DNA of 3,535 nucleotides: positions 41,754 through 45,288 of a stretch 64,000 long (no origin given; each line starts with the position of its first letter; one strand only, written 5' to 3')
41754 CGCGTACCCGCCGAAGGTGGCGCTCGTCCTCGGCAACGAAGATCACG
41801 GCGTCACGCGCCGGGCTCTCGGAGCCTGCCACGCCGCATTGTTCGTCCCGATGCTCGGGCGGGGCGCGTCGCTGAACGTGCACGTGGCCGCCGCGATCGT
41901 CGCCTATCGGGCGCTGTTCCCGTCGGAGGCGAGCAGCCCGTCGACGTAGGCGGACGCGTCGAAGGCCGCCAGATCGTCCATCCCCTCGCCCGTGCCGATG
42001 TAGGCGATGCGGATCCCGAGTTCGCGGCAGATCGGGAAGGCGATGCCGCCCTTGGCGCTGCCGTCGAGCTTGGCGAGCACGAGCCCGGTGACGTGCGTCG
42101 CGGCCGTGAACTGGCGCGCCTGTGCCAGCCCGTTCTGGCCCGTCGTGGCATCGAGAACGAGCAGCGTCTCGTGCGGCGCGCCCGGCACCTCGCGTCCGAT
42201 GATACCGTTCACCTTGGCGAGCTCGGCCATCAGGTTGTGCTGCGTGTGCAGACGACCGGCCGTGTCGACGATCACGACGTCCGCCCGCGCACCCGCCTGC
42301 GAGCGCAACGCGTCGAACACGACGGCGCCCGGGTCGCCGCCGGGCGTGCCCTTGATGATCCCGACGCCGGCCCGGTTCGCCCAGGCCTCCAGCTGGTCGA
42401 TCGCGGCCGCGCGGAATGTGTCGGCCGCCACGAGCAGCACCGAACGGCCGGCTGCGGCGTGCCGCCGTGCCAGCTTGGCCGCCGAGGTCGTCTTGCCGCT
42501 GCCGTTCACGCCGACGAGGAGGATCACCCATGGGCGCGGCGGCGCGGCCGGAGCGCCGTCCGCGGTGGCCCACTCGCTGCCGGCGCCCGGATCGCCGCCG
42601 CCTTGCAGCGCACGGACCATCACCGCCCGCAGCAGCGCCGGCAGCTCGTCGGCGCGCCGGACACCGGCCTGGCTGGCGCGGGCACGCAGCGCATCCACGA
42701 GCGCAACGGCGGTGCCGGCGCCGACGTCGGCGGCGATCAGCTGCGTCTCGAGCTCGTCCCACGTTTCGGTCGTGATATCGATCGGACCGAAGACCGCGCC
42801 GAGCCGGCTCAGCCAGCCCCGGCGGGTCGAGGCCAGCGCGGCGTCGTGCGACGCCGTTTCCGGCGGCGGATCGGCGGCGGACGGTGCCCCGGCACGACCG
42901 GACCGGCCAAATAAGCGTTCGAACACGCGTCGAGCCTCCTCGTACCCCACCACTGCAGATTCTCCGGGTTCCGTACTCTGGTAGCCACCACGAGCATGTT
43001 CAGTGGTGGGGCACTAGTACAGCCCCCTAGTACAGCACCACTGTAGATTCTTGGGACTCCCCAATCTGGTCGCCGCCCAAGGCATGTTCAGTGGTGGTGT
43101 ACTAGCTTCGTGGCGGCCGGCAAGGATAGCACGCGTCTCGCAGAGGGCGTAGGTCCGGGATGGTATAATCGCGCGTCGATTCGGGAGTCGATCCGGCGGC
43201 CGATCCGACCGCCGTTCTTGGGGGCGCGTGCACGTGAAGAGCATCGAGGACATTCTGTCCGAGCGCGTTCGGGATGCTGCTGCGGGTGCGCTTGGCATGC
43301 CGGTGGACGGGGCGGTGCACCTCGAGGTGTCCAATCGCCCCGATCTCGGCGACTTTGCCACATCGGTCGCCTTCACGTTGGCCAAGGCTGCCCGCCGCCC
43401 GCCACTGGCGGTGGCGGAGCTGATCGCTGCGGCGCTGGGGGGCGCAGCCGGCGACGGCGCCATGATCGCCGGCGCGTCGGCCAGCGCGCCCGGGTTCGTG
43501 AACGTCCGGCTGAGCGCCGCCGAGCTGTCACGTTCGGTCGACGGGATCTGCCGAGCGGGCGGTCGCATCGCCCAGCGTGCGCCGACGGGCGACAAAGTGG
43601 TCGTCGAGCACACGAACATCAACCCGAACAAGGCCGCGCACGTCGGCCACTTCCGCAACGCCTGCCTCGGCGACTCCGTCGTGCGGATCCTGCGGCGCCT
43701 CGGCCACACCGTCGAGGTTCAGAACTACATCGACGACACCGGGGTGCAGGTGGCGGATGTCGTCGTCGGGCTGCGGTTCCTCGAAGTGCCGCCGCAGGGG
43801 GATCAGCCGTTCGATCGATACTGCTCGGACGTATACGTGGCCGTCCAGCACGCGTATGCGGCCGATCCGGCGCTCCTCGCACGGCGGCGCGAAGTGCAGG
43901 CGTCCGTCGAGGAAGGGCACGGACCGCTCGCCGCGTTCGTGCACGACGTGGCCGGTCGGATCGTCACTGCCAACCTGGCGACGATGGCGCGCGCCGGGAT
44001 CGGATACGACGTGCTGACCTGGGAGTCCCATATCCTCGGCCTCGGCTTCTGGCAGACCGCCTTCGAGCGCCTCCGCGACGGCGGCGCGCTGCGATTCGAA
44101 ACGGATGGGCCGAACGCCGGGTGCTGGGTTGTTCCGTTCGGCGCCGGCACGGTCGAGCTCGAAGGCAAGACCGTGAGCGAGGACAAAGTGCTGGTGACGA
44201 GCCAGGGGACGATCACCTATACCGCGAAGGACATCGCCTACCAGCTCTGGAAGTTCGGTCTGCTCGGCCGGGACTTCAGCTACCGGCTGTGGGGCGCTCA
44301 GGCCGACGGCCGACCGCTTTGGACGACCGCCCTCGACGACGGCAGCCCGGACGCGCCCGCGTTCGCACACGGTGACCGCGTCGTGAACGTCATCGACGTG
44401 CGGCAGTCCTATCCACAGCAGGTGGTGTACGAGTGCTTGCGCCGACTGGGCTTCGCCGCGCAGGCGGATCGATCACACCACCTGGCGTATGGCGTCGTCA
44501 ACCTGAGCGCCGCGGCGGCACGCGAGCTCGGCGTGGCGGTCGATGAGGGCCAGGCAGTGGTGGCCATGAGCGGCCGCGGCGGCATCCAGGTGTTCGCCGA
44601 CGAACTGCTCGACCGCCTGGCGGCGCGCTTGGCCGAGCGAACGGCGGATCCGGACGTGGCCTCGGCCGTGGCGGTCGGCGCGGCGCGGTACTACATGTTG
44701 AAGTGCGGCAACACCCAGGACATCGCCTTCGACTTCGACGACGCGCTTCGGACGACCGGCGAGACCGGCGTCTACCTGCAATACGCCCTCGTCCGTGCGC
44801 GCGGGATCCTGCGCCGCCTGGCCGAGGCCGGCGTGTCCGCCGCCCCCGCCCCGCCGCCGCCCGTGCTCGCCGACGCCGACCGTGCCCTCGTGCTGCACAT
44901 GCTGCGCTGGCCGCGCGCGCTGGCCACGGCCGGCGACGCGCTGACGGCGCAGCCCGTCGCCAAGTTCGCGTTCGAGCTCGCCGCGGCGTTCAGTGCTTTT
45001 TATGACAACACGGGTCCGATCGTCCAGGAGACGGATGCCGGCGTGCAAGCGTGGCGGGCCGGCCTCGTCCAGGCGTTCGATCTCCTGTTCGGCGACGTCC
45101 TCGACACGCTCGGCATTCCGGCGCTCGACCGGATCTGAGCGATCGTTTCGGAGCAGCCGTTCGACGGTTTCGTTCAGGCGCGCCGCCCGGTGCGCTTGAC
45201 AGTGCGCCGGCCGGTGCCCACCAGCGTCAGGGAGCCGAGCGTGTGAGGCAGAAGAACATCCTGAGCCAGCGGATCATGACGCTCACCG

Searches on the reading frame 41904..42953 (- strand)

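Call 21: search_protein_families(library=pfam, proteins=[window:41904-42953:-])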
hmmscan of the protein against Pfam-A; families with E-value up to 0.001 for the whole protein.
window:41904-42953:- (349 aa): 7 families
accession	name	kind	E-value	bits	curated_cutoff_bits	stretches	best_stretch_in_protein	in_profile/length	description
PF00448.28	SRP54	-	9.9e-70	234.6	22.7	1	142-341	2-195/196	SRP54-type protein, GTPase domain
PF02881.24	SRP54_N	-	3e-08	34.2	22.4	1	57-109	15-72/75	SRP54-type protein, helical bundle domain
PF13401.12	AAA_22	-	1.1e-05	26.2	27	1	143-246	7-105/130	AAA domain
PF13671.12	AAA_33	-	1.5e-05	25.8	27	1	143-186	1-39/143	AAA domain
PF06414.18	Zeta_toxin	-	1.7e-05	24.8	22.3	1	136-183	12-57/199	Zeta toxin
PF13604.12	AAA_30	-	4.3e-05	23.8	27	1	142-239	19-104/191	AAA domain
PF01656.29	CbiA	-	0.00077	19.9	25.4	0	151-180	9-38/125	CobQ/CobB/MinD/ParA nucleotide binding domain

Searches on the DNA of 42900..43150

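Call 71: search_rna_families(source=window, start=42900, end=43150, threshold=evalue, max_evalue=1)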
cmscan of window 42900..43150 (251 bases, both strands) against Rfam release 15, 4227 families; matches with E-value up to 1: 0.
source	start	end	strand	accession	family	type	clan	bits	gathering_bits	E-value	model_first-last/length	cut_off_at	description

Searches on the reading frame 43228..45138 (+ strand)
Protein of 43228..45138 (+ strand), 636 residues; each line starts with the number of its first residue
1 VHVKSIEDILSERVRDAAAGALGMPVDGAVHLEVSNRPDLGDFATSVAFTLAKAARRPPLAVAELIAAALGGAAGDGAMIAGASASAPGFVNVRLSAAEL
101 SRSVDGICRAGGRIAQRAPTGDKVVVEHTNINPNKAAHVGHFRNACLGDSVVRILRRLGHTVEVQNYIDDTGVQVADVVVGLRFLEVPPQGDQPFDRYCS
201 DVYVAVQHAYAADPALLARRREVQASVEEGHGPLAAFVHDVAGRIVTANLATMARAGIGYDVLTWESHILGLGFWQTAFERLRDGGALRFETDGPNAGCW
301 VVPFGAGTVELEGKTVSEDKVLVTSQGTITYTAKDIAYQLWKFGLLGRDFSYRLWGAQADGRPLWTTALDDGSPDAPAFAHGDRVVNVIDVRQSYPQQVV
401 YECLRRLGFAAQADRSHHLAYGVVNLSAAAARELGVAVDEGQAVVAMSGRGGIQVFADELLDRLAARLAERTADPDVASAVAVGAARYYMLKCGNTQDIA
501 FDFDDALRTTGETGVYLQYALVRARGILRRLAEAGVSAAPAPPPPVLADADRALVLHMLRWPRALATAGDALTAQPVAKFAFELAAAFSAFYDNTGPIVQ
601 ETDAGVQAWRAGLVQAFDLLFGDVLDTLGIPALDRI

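Call 21: search_protein_families(library=pfam, proteins=[window:43228-45138:+])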
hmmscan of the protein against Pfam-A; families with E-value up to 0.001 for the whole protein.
window:43228-45138:+ (636 aa): 3 families
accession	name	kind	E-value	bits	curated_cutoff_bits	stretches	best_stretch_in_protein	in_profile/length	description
PF00750.26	tRNA-synt_1d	-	3.3e-18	66.2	23.3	1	115-337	13-220/349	tRNA synthetases class I (R), catalytic domain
PF05746.21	DALR_1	-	3.2e-17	63.1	22.3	1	517-636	1-117/117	DALR anticodon binding domain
PF03485.21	Arg_tRNA_synt_N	-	7e-13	49.4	21.5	1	10-95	3-85/85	Arginyl tRNA synthetase N terminal domain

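Call 52: find_homologous_proteins(query=window:43228-45138:+, max_evalue=1e-100)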
Query window:43228-45138:+ (636 aa): 7617 proteins with E <= 1e-100 among 8000 candidates; the best 120 are listed.
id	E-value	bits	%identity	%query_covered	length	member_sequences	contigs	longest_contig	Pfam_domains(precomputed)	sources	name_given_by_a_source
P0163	0.0e+0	1402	100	100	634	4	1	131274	PF05746.22,PF00750.26,PF03485.22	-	-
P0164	0.0e+0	1349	95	100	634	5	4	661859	PF05746.22,PF00750.26,PF03485.22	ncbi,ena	-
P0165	0.0e+0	1134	81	100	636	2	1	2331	PF05746.22,PF00750.26,PF03485.22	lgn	-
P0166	0.0e+0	1054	76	100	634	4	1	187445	PF05746.22,PF00750.26,PF03485.22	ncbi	-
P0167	5.1e-261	886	67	100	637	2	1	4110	PF05746.22,PF00750.26,PF03485.22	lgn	-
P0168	6.7e-258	876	69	96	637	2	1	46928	PF05746.22,PF00750.26,PF03485.22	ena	-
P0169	3.6e-255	866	67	99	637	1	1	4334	PF05746.22,PF00750.26,PF03485.22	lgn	-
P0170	1.0e-251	855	65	99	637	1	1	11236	PF05746.22,PF00750.26,PF03485.22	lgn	-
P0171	2.8e-249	847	63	100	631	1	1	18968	PF05746.22,PF00750.26,PF03485.22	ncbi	-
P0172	8.0e-248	842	63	100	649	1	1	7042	PF05746.22,PF00750.26,PF03485.22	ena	-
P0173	1.3e-245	835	61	100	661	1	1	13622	PF05746.22,PF00750.26,PF03485.22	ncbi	-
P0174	6.8e-245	833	64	100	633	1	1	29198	PF05746.22,PF00750.26,PF03485.22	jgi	jgi:arginyl-tRNA synthetase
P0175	1.8e-242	825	62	100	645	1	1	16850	PF05746.22,PF00750.26,PF03485.22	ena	-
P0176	6.9e-242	823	61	99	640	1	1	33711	PF05746.22,PF00750.26,PF03485.22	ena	-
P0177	4.8e-241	820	61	100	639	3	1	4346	PF05746.22,PF00750.26,PF03485.22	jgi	jgi:arginyl-tRNA synthetase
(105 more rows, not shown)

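Call 53: find_encoding_contigs(protein=P0164, flank=10000, max_places=4)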
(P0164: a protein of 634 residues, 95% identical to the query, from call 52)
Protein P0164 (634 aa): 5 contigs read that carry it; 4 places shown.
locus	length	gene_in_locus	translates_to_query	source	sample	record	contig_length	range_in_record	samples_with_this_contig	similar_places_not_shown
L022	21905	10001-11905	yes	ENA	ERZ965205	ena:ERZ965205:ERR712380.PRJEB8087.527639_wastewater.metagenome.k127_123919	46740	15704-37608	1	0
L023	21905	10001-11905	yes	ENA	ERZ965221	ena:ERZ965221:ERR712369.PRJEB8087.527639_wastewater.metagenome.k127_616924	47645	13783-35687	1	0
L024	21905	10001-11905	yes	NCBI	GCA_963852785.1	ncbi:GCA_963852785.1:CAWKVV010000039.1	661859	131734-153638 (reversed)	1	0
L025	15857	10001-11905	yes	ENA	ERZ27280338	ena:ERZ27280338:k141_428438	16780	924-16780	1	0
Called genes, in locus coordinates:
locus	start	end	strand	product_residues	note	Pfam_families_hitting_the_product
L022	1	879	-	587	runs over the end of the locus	PF00092:VWA, PF13519:VWA_2, PF00092:VWA, PF13519:VWA_2 (weak)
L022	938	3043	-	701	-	PF20176:DUF6541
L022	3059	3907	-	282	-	PF01790:LGT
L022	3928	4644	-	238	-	-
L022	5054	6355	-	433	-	PF13529:Peptidase_C39_2, PF07719:TPR_2 (faint)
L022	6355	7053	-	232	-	PF01066:CDP-OH_P_transf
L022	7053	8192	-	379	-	PF03462:PCRF, PF00472:RF-1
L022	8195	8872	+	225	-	PF00588:SpoU_methylase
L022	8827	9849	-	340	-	PF02881:SRP54_N, PF13604:AAA_30 (faint), PF00448:SRP54, PF13401:AAA_22 (faint), PF13671:AAA_33 (weak)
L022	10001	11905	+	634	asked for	PF03485:Arg_tRNA_synt_N, PF00750:tRNA-synt_1d, PF05746:DALR_1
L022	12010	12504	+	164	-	-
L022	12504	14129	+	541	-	PF07969:Amidohydro_3, PF01979:Amidohydro_1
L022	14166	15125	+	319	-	PF00892:EamA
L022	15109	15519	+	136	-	PF13279:4HBT_2, PF03061:4HBT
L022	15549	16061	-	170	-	PF02559:CarD_TRCF_RID, PF21095:CarD_C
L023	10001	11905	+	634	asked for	PF03485:Arg_tRNA_synt_N, PF00750:tRNA-synt_1d, PF05746:DALR_1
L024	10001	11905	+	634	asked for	PF03485:Arg_tRNA_synt_N, PF00750:tRNA-synt_1d, PF05746:DALR_1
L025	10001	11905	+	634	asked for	PF03485:Arg_tRNA_synt_N, PF00750:tRNA-synt_1d, PF05746:DALR_1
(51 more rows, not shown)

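Call 54: find_encoding_contigs(protein=P0166, flank=10000, max_places=2)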
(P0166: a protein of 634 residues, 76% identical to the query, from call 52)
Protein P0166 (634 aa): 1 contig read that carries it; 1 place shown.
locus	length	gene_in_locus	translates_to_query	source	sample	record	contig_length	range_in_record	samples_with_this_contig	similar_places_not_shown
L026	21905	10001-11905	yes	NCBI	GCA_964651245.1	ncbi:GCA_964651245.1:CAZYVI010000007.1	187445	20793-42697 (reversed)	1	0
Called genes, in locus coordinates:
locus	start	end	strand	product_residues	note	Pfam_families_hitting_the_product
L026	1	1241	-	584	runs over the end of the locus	PF00092:VWA, PF13519:VWA_2, PF00092:VWA, PF13519:VWA_2 (weak)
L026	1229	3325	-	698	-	PF20176:DUF6541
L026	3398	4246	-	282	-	PF01790:LGT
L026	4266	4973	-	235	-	-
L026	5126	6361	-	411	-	PF13529:Peptidase_C39_2, PF07719:TPR_2 (faint)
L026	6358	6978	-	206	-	PF01066:CDP-OH_P_transf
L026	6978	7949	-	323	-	PF03462:PCRF, PF00472:RF-1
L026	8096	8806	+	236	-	PF00588:SpoU_methylase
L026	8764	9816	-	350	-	PF02881:SRP54_N, PF06414:Zeta_toxin (weak), PF13191:AAA_16 (weak), PF25199:nSTAND_NTPase5 (weak), PF00448:SRP54, PF13401:AAA_22 (weak), PF13604:AAA_30 (weak), PF13671:AAA_33 (faint)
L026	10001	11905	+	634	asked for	PF03485:Arg_tRNA_synt_N, PF00750:tRNA-synt_1d, PF05746:DALR_1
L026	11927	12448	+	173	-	-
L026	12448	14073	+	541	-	PF07969:Amidohydro_3, PF01979:Amidohydro_1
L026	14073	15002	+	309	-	PF00892:EamA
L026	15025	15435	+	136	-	PF13279:4HBT_2, PF03061:4HBT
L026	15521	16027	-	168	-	PF02559:CarD_TRCF_RID, PF21095:CarD_C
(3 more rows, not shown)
